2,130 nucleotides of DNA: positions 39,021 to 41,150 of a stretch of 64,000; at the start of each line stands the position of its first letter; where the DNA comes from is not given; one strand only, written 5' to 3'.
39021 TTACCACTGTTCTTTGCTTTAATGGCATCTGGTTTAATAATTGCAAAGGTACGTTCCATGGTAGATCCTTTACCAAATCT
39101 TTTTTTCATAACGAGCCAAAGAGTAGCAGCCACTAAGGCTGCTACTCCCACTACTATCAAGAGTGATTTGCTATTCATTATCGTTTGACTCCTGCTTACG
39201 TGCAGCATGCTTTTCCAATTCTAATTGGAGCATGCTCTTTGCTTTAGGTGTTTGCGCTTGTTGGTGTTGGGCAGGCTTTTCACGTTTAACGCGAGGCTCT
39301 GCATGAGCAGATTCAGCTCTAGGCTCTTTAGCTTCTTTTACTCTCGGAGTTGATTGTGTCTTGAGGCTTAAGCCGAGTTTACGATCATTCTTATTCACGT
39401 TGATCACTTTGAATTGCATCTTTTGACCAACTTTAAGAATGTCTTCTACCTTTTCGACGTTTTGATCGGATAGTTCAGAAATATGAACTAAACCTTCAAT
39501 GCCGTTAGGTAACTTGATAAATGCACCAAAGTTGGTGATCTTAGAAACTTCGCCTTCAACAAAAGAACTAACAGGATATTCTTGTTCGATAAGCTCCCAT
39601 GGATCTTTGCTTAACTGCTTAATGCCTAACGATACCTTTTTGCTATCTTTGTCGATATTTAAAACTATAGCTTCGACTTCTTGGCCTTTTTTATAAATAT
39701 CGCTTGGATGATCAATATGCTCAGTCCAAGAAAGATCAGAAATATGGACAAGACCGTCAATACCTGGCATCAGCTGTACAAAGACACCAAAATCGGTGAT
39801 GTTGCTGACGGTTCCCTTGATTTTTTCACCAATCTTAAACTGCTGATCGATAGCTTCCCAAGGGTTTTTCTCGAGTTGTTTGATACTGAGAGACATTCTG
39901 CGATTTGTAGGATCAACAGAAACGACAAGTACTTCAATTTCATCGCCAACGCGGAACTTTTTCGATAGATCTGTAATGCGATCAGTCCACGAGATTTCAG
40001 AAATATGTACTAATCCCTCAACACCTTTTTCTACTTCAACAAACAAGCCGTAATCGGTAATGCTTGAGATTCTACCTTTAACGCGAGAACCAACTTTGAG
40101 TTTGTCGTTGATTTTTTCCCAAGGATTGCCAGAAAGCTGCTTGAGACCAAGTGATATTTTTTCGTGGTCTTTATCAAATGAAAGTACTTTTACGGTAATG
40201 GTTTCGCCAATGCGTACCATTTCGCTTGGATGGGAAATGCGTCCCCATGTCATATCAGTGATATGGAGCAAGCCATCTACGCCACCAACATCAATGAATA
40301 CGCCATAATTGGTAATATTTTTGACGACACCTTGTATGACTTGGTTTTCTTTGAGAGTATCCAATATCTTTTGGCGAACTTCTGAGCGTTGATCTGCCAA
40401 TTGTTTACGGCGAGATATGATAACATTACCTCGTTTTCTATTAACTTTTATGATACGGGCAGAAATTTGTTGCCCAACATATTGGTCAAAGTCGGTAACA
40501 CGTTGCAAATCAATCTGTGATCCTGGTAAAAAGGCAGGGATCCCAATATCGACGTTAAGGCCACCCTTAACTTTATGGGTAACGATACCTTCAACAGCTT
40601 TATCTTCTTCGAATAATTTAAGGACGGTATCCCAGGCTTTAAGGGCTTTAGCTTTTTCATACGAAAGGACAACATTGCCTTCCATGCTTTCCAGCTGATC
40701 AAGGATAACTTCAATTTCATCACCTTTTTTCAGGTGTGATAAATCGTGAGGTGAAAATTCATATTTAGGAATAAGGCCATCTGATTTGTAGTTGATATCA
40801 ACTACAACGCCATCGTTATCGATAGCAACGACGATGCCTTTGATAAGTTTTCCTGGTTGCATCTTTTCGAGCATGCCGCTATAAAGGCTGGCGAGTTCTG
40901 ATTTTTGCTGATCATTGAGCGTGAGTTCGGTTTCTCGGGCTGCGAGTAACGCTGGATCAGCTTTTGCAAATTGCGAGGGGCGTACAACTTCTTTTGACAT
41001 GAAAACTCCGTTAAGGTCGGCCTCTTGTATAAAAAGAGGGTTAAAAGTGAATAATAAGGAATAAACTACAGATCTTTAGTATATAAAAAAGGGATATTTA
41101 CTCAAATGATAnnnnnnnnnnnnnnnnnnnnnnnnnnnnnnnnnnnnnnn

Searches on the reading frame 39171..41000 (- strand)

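Call 56: search_protein_families(library=pfam, proteins=[window:39171-41000:-], max_evalue=0.00001)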
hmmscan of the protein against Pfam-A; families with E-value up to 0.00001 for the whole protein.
window:39171-41000:- (609 aa): 6 families
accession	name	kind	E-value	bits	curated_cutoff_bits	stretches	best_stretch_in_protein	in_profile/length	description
PF00575.29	S1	-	1.2e-103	340.1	22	6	388-461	2-74/74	S1 RNA binding domain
PF23459.1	S1_RRP5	-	2.7e-36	124.4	27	3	480-546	6-72/72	RRP5 S1 domain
PF21710.3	Spt6_S1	-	6e-19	68.6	27.5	0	484-549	23-89/91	Spt6, S1/OB domain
PF24685.1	OB_RRP5_4th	-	1.1e-11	45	31.5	0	498-538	34-74/92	RRP5 OB-fold domain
PF13509.12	S1_2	-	3e-07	30.9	21.8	0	304-337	2-35/61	S1 domain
PF17092.11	PCB_OB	-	2.2e-06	28.8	27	0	202-274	15-99/111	Penicillin-binding protein OB-like domain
